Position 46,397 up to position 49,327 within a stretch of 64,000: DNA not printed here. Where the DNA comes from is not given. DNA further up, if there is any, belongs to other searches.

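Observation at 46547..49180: One polypeptide fusing a SEDS (RodA/FtsW) polymerase to a class B PBP whose three transpeptidase motifs are all degenerate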

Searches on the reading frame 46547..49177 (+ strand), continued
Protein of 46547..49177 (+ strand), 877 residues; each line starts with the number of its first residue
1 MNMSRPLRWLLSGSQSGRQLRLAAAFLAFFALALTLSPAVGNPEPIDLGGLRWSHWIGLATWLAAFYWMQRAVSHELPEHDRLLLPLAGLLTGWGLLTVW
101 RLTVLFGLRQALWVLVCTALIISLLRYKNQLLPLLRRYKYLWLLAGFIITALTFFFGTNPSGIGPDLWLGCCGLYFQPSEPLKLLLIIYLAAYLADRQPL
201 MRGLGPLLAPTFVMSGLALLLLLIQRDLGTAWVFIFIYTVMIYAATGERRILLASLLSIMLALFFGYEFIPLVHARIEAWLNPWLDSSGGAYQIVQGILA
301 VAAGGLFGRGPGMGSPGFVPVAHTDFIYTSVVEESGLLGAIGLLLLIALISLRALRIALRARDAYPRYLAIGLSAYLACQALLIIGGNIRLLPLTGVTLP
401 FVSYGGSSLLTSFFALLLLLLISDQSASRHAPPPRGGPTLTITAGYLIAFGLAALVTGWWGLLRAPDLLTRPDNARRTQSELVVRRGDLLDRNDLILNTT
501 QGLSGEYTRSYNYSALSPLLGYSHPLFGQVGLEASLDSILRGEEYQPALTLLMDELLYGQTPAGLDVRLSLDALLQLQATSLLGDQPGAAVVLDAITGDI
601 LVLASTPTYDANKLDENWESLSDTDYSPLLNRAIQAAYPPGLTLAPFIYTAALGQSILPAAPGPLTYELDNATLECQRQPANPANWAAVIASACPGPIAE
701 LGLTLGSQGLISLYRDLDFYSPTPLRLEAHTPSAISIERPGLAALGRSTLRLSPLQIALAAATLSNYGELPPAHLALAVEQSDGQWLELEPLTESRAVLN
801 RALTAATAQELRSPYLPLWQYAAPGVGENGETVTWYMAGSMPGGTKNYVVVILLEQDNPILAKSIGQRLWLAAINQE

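Call 8: find_homologous_proteins(query=window:46547-49177:+, max_evalue=1e-10)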
Query window:46547-49177:+ (877 aa): 4755 proteins with E <= 1e-10 among 8000 candidates; the best 120 are listed.
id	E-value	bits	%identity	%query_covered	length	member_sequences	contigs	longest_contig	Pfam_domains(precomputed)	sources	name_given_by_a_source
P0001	0.0e+0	1928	100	100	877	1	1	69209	PF01098.25,PF21922.2,PF00905.28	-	-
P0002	0.0e+0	1171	63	99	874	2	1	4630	PF01098.25,PF21922.2,PF00905.28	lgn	-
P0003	0.0e+0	1138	61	100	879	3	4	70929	PF01098.25,PF21922.2,PF00905.28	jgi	-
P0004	0.0e+0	1137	61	99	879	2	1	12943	PF01098.25,PF21922.2,PF00905.28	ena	-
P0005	0.0e+0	1127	62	96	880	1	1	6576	PF01098.25,PF21922.2,PF00905.28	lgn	-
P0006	0.0e+0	1123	60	100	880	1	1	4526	PF01098.25,PF21922.2,PF00905.28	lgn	-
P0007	0.0e+0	1119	60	100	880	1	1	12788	PF01098.25,PF21922.2,PF00905.28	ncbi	ncbi:MAG: FtsW/RodA/SpoVE family cell cycle protein [Anaerolineales bacterium]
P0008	0.0e+0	1116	60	100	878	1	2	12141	PF01098.25,PF21922.2,PF00905.28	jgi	jgi:cell division protein FtsW (lipid II flippase)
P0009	0.0e+0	1116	61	100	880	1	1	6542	PF01098.25,PF21922.2,PF00905.28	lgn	-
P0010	0.0e+0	1116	58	100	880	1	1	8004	PF01098.25,PF21922.2,PF00905.28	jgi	jgi:cell division protein FtsW (lipid II flippase)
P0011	0.0e+0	1110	58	100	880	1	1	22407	PF01098.25,PF00905.28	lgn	-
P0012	0.0e+0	1109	61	100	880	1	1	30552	PF01098.25,PF21922.2,PF00905.28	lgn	-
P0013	0.0e+0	1106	61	100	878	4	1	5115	PF01098.25,PF00905.28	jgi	jgi:cell division protein FtsW (lipid II flippase)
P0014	0.0e+0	1100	59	100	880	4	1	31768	PF01098.25,PF00905.28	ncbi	-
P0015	0.0e+0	1094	60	98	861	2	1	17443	PF01098.25,PF21922.2,PF00905.28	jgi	jgi:cell division protein FtsW (lipid II flippase)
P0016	0.0e+0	1094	59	97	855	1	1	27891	PF01098.25,PF00905.28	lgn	-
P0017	0.0e+0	1092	58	99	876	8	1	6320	PF01098.25,PF00905.28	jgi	jgi:cell division protein FtsW (lipid II flippase)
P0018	0.0e+0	1089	59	95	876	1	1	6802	PF01098.25,PF21922.2,PF00905.28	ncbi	ncbi:MAG: FtsW/RodA/SpoVE family cell cycle protein [Anaerolineales bacterium]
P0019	0.0e+0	1089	60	100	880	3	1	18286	PF01098.25,PF21922.2,PF00905.28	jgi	jgi:cell division protein FtsW (lipid II flippase)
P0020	0.0e+0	1085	57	100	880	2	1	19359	PF01098.25,PF00905.28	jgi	jgi:cell division protein FtsW (lipid II flippase)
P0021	0.0e+0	1081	60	100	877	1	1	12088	PF01098.25,PF21922.2,PF00905.28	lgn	-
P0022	0.0e+0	1077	58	99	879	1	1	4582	PF01098.25,PF21922.2,PF00905.28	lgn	-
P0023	0.0e+0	1075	59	100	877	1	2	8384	PF01098.25,PF21922.2,PF00905.28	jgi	jgi:cell division protein FtsW (lipid II flippase)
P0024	0.0e+0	1071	58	100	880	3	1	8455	PF01098.25,PF21922.2,PF00905.28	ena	-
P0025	0.0e+0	1070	57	99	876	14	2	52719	PF01098.25,PF21922.2,PF00905.28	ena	-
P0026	0.0e+0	1063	57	100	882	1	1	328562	PF01098.25,PF21922.2,PF00905.28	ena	-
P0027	0.0e+0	1061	58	100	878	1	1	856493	PF01098.25,PF21922.2,PF00905.28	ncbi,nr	ncbi:MAG: FtsW/RodA/SpoVE family cell cycle protein [Anaerolineales bacterium]|nr:FtsW/RodA/SpoVE fa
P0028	0.0e+0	1059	58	100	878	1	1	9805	PF01098.25,PF21922.2,PF00905.28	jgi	-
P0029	0.0e+0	1055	58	100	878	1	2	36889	PF01098.25,PF00905.28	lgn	-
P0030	0.0e+0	1054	58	100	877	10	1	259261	PF01098.25,PF00905.28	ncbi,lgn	-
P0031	0.0e+0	1052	58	99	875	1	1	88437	PF01098.25,PF21922.2,PF00905.28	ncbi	ncbi:MAG: FtsW/RodA/SpoVE family cell cycle protein [Anaerolineales bacterium]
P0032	0.0e+0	1051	58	100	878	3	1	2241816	PF01098.25,PF21922.2,PF00905.28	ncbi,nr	ncbi:MAG: FtsW/RodA/SpoVE family cell cycle protein [Anaerolineales bacterium]|nr:MAG: FtsW/RodA/Spo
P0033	0.0e+0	1050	57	100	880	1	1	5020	PF01098.25,PF00905.28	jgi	-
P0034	0.0e+0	1049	58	99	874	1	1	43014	PF01098.25,PF21922.2,PF00905.28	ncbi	-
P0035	0.0e+0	1044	57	99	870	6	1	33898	PF01098.25,PF00905.28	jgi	jgi:cell division protein FtsW (lipid II flippase)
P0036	0.0e+0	1043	57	98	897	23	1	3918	PF01098.25,PF00905.28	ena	-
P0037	0.0e+0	1040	58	98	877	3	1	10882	PF01098.25,PF00905.28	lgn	-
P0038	0.0e+0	1039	57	100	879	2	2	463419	PF01098.25,PF21922.2,PF00905.28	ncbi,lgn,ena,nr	ncbi:MAG TPA: FtsW/RodA/SpoVE family cell cycle protein [Anaerolineales bacterium]|nr:FtsW/RodA/SpoV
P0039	0.0e+0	1038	57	100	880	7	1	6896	PF01098.25,PF00905.28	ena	-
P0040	0.0e+0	1034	56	100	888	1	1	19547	PF01098.25,PF00905.28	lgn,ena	-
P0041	0.0e+0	1034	58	99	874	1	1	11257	PF01098.25,PF00905.28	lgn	-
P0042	0.0e+0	1033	56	99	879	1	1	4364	PF01098.25,PF00905.28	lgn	-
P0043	0.0e+0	1033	57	99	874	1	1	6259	PF01098.25,PF00905.28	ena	-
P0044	0.0e+0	1033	57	98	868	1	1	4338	PF01098.25,PF21922.2,PF00905.28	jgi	jgi:cell division protein FtsW (lipid II flippase)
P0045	0.0e+0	1032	57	100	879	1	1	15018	PF01098.25,PF00905.28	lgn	-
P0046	0.0e+0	1031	57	99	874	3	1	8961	PF01098.25,PF21922.2,PF00905.28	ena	-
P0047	0.0e+0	1024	57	100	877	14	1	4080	PF01098.25,PF21922.2,PF00905.28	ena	-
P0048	3.1e-298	1010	56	99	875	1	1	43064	PF01098.25,PF00905.28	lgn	-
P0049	2.2e-296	1004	55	98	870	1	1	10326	PF01098.25,PF00905.28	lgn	-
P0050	1.4e-295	1001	56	99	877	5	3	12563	PF01098.25,PF00905.28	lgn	-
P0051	1.8e-295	1001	56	99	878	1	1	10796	PF01098.25,PF00905.28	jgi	jgi:cell division protein FtsW (lipid II flippase)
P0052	2.9e-294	997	57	99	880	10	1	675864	PF01098.25,PF21922.2,PF00905.28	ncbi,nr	ncbi:MAG: FtsW/RodA/SpoVE family cell cycle protein [Anaerolineales bacterium]|nr:FtsW/RodA/SpoVE fa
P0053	6.8e-294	995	55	100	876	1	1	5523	PF01098.25,PF21922.2,PF00905.28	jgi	jgi:cell division protein FtsW (lipid II flippase)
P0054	1.1e-293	995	59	85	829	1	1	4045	PF01098.25,PF00905.28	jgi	jgi:cell division protein FtsW (lipid II flippase)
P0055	1.2e-293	995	56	99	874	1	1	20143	PF01098.25,PF21922.2,PF00905.28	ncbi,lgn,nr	ncbi:MAG: FtsW/RodA/SpoVE family cell cycle protein [Anaerolineales bacterium]|nr:FtsW/RodA/SpoVE fa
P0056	6.4e-290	982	54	93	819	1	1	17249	PF01098.25,PF00905.28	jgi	jgi:cell division protein FtsW (lipid II flippase)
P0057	8.5e-289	979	56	99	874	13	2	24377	PF01098.25,PF00905.28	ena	-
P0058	8.2e-269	912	54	98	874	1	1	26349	PF01098.25,PF21922.2,PF00905.28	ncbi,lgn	-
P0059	1.6e-268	911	52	98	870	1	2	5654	PF01098.25,PF21922.2,PF00905.28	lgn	-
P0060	7.1e-265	899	53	96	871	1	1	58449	PF01098.25,PF21922.2,PF00905.28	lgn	-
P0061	6.6e-262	890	51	97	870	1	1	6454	PF01098.25,PF21922.2,PF00905.28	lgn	-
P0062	7.5e-262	889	50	100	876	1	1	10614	PF01098.25,PF00905.28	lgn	-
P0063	1.3e-261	889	52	94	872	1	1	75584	PF01098.25,PF21922.2,PF00905.28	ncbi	ncbi:FtsW/RodA/SpoVE family cell cycle protein [Chloroflexota bacterium]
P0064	1.5e-261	888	68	71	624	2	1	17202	PF01098.25,PF21922.2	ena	-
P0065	9.1e-261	886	50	99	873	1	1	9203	PF01098.25,PF00905.28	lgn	-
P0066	2.5e-257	874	51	98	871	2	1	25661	PF01098.25,PF21922.2,PF00905.28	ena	-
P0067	1.4e-256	872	50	98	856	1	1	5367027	PF01098.25,PF21922.2,PF00905.28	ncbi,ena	-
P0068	2.0e-256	871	51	96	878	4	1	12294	PF01098.25,PF00905.28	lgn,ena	-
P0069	8.9e-255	866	50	98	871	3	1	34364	PF01098.25,PF00905.28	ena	-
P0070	9.9e-254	863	50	97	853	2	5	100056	PF01098.25,PF21922.2,PF00905.28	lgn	-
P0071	1.5e-253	862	49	98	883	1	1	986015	PF01098.25,PF21922.2,PF00905.28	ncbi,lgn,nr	ncbi:FtsW/RodA/SpoVE family cell cycle protein [bacterium]|nr:FtsW/RodA/SpoVE family cell cycle prot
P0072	3.3e-253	861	52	98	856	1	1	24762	PF01098.25,PF00905.28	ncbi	-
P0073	1.4e-251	855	50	97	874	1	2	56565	PF01098.25,PF00905.28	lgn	-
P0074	5.8e-250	850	47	98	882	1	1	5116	PF01098.25,PF21922.2,PF00905.28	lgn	-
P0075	5.6e-249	847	51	98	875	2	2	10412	PF01098.25,PF00905.28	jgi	jgi:cell division protein FtsW (lipid II flippase)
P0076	1.2e-248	846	48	99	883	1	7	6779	PF01098.25,PF00905.28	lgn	-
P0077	1.4e-248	845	48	99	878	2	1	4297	PF01098.25,PF21922.2,PF00905.28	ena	-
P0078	2.1e-248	845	52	96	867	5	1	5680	PF01098.25,PF00905.28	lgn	-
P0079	2.8e-248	844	50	96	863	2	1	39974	PF01098.25,PF00905.28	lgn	-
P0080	3.6e-248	844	50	98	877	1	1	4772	PF01098.25,PF00905.28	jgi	jgi:cell division protein FtsW (lipid II flippase)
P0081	2.0e-247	842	46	98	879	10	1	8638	PF01098.25,PF21922.2,PF00905.28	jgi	jgi:cell division protein FtsW (lipid II flippase)/cell division protein FtsI/penicillin-binding pro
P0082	4.3e-247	841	50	97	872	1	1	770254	PF01098.25,PF21922.2,PF00905.28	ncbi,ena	-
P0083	5.4e-247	840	49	96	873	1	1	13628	PF01098.25,PF21922.2,PF00905.28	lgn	-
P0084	1.6e-246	839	60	76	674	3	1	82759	PF01098.25,PF00905.28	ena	-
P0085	8.0e-246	836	46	99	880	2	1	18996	PF01098.25,PF21922.2,PF00905.28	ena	-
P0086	1.2e-245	836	47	99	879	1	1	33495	PF01098.25,PF21922.2,PF00905.28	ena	-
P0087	2.1e-245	835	49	98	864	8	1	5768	PF01098.25,PF00905.28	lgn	-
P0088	2.2e-245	835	50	98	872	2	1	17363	PF01098.25,PF21922.2,PF00905.28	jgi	jgi:cell division protein FtsW (lipid II flippase)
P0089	5.0e-245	834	50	99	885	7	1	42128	PF01098.25,PF21922.2,PF00905.28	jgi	-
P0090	5.7e-245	834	50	98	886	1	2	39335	PF01098.25,PF21922.2,PF00905.28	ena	-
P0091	9.1e-245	833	51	94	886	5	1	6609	PF01098.25,PF00905.28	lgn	-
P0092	1.3e-244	832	49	98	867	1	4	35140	PF01098.25,PF21922.2,PF00905.28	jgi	jgi:cell division protein FtsW (lipid II flippase)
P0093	1.4e-244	832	51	98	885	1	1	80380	PF01098.25,PF21922.2,PF00905.28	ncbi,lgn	-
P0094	2.0e-244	832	49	97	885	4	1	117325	PF01098.25,PF00905.28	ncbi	-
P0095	2.2e-244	832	50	98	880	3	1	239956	PF01098.25,PF00905.28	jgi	jgi:cell division protein FtsW (lipid II flippase)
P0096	3.2e-244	831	47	97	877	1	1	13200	PF01098.25,PF21922.2,PF00905.28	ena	-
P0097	4.0e-244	831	49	97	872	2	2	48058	PF01098.25,PF21922.2,PF00905.28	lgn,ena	-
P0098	4.8e-244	830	50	98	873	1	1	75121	PF01098.25,PF00905.28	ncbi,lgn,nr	ncbi:MAG: hypothetical protein EPO32_02565 [Anaerolineae bacterium]|nr:MAG: hypothetical protein EPO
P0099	6.6e-244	830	50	98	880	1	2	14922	PF01098.25,PF00905.28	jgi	jgi:cell division protein FtsW (lipid II flippase)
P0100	1.5e-243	829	49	96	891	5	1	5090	PF01098.25,PF21922.2,PF00905.28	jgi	jgi:cell division protein FtsW (lipid II flippase)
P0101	2.0e-243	828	47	97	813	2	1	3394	PF01098.25,PF21922.2,PF00905.28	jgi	jgi:cell division protein FtsW (lipid II flippase)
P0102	2.6e-243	828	49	98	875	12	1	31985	PF01098.25,PF00905.28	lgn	-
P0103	4.0e-243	827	45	99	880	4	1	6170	PF01098.25,PF21922.2,PF00905.28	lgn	-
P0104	6.1e-243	827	49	96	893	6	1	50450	PF01098.25,PF21922.2,PF00905.28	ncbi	-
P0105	7.7e-243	826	66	68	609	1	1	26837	PF01098.25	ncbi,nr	ncbi:MAG: FtsW/RodA/SpoVE family cell cycle protein [Chloroflexi bacterium]|nr:FtsW/RodA/SpoVE famil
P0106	2.4e-242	825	48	98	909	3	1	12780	PF01098.25,PF21922.2,PF00905.28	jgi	jgi:cell division protein FtsW (lipid II flippase)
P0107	4.0e-242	824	46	97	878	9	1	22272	PF01098.25,PF21922.2,PF00905.28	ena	-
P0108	5.5e-242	824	49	98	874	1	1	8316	PF01098.25,PF00905.28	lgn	-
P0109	7.2e-242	823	49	94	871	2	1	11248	PF01098.25,PF00905.28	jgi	jgi:cell division protein FtsW (lipid II flippase)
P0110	7.2e-242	823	49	98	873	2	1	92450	PF01098.25,PF21922.2,PF00905.28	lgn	-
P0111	8.0e-242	823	49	97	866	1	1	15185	PF01098.25,PF00905.28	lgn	-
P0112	1.2e-241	823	49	98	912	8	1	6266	PF01098.25,PF00905.28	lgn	-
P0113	1.3e-241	822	50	90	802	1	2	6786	PF01098.25,PF21922.2,PF00905.28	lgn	-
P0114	1.9e-241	822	49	98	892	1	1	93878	PF01098.25,PF21922.2,PF00905.28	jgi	jgi:cell division protein FtsW (lipid II flippase)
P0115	2.1e-241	822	48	99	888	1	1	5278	PF01098.25,PF21922.2,PF00905.28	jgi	jgi:cell division protein FtsW (lipid II flippase)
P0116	2.9e-241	821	48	98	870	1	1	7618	PF01098.25,PF00905.28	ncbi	-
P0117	3.2e-241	821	49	94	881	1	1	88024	PF01098.25,PF00905.28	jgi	jgi:cell division protein FtsW (lipid II flippase)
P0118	3.2e-241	821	49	97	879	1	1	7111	PF01098.25,PF21922.2,PF00905.28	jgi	jgi:cell division protein FtsW (lipid II flippase)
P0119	4.0e-241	821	47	99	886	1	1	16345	PF01098.25,PF21922.2,PF00905.28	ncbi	ncbi:MAG: FtsW/RodA/SpoVE family cell cycle protein [Chloroflexota bacterium]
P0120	4.6e-241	821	49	96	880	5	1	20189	PF01098.25,PF21922.2,PF00905.28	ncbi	ncbi:MAG: FtsW/RodA/SpoVE family cell cycle protein [Anaerolineales bacterium]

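Call 15: search_solved_structures(query=A1, max_evalue=0.00001, show_alignments=0)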
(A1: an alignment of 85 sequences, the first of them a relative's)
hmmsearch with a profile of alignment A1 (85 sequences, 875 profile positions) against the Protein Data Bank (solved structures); distinct sequences matched with E-value up to 0.00001: 111 (the best 60 are shown).
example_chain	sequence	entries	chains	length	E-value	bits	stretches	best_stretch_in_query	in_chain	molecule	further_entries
25hr_A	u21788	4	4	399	2.2e-45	158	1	104-424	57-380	Probable peptidoglycan glycosyltransferase FtsW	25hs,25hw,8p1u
8bh1_A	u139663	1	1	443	3e-45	157.6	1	104-424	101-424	Probable peptidoglycan glycosyltransferase FtsW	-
4mnr_A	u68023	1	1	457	4.6e-42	147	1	476-873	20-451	Peptidoglycan glycosyltransferase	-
6bar_A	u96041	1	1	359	1e-40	142.6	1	107-423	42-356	Rod shape determining protein RodA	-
6pl5_A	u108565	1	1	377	1.2e-40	142.4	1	107-423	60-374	Peptidoglycan glycosyltransferase RodA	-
6bas_A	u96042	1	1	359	3.6e-39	137.5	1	107-423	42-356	Peptidoglycan glycosyltransferase RodA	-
6pl6_A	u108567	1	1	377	4.3e-39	137.2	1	107-423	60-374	Peptidoglycan glycosyltransferase RodA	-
3un7_A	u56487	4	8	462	1.6e-37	132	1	471-873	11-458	Penicillin-binding protein A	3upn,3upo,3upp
3lo7_A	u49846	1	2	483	3.6e-37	130.9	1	471-873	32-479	Penicillin-binding protein A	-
8tj3_B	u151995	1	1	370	1.9e-36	128.5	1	136-424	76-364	Peptidoglycan glycosyltransferase MrdB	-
4ra7_A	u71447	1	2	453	1.8e-35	125.2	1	463-809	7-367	Peptidoglycan glycosyltransferase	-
4jbf_A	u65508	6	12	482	2.2e-35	125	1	463-809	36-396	Peptidoglycan glycosyltransferase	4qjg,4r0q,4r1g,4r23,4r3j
4n1x_A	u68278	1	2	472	3.6e-35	124.2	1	471-809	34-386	Peptidoglycan glycosyltransferase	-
7rd0_A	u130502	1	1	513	3.4e-30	107.8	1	506-811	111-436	Penicillin-binding protein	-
8zpc_A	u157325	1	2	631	2.6e-29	104.9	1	523-778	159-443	Peptidoglycan D,D-transpeptidase MrdA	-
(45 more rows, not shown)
